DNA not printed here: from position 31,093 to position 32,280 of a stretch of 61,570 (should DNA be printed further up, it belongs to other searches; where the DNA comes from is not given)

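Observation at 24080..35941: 12-kb carbohydrate synthesis, methylation and sulfation island downstream of the tail genes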

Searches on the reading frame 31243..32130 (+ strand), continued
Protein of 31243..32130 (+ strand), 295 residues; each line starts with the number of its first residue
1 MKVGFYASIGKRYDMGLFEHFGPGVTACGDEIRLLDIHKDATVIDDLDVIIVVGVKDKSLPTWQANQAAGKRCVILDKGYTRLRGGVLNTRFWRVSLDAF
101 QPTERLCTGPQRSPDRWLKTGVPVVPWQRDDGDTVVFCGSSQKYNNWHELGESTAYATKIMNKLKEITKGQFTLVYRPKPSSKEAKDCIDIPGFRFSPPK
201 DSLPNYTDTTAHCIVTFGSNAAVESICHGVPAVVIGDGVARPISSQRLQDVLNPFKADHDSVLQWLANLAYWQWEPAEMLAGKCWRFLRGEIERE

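Call 79: fold_search(model_id=the predicted structure, library=viral)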
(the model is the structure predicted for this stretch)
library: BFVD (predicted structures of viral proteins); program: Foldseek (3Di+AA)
matches with E <= 10: 895; with E <= 0.001: 31
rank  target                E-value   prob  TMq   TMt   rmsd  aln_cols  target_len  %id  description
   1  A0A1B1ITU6            2.8e-26  1.00  0.89  0.53   3.1       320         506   28  (no name in the UniProt tables at hand)
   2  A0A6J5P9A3            5.1e-18  1.00  0.74  0.42   4.3       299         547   23  Glycosyltransferase [uncultured Caudovirales phage]
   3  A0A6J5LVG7            7.6e-18  1.00  0.74  0.62   3.8       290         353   21  Uncharacterized protein [uncultured Caudovirales phage]
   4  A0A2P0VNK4            1.0e-15  1.00  0.74  0.73   4.4       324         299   15  Capsule polysaccharide biosynthesis protein [Tetraselmis virus 1]
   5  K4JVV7                7.9e-15  1.00  0.66  0.80   3.1       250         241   21  Uncharacterized protein [Caulobacter phage CcrColossus]
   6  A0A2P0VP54            2.0e-14  1.00  0.70  0.30   4.6       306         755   17  Capsule polysaccharide biosynthesis protein [Tetraselmis virus 1]
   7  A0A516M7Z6            1.4e-12  1.00  0.70  0.57   4.1       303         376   14  (no name in the UniProt tables at hand)
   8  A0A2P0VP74            1.0e-11  1.00  0.62  0.61   5.1       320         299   16  Uncharacterized protein [Tetraselmis virus 1]
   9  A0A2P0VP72            1.4e-11  1.00  0.71  0.68   4.6       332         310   16  Uncharacterized protein [Tetraselmis virus 1]
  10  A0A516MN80            1.0e-09  1.00  0.63  0.60   5.2       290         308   17  (no name in the UniProt tables at hand)
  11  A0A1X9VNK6            1.1e-05  1.00  0.29  0.22  14.2       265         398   13  Uncharacterized protein [Mimivirus AB-566-O17]
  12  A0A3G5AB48            1.7e-05  0.99  0.28  0.12  13.5       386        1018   12  Putative WcaK-like polysaccharide pyruvyl transferase [Hyperionvirus sp.]
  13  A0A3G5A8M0            4.0e-05  0.99  0.29  0.16  14.8       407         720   12  Glycosyltransferase [Hyperionvirus sp.]
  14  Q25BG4                5.1e-05  1.00  0.34  0.33  12.8       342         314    9  Putative glycosyltransferase ORF31 [His1 virus (isolate Australia/Victoria)]
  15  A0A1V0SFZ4            5.4e-05  0.99  0.32  0.23  12.3       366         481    9  Uncharacterized protein [Hokovirus HKV1]
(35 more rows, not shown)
